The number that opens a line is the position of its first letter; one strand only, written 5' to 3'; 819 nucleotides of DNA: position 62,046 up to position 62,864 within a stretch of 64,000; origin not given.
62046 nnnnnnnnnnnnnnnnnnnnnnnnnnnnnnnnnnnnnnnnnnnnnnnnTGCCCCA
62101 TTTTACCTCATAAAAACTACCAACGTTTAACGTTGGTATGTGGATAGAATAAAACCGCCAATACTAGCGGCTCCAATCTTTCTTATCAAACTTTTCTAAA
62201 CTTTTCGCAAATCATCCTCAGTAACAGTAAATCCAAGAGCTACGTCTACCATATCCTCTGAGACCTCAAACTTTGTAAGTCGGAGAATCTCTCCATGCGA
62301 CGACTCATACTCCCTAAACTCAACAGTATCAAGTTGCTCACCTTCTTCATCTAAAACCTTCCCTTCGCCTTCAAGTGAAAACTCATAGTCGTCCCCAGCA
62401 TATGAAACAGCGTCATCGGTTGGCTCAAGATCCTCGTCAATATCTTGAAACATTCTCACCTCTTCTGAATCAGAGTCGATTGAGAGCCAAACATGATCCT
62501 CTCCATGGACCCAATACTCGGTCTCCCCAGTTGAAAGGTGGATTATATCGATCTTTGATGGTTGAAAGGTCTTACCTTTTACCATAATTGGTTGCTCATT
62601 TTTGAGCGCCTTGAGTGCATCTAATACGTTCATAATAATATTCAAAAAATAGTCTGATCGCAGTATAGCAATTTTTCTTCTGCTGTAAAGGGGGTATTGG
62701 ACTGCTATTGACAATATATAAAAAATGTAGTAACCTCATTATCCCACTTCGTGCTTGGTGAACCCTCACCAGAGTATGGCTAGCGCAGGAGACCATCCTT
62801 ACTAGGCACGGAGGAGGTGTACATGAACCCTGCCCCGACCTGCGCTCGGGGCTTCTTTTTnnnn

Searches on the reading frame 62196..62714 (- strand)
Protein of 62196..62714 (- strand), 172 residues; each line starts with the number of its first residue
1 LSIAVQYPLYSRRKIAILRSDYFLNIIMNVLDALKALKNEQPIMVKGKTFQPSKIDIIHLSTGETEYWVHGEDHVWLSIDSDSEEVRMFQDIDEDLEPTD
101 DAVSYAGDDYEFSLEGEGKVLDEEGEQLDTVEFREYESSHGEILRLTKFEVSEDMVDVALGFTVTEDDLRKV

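Call 20: search_protein_families(library=pfam, proteins=[window:62196-62714:-])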
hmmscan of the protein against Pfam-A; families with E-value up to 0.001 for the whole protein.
window:62196-62714:- (172 aa): 1 family
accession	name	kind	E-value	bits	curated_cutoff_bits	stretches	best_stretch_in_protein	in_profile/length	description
PF13785.11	DUF4178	-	5e-06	27.2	25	1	65-161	29-131/136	Domain of unknown function (DUF4178)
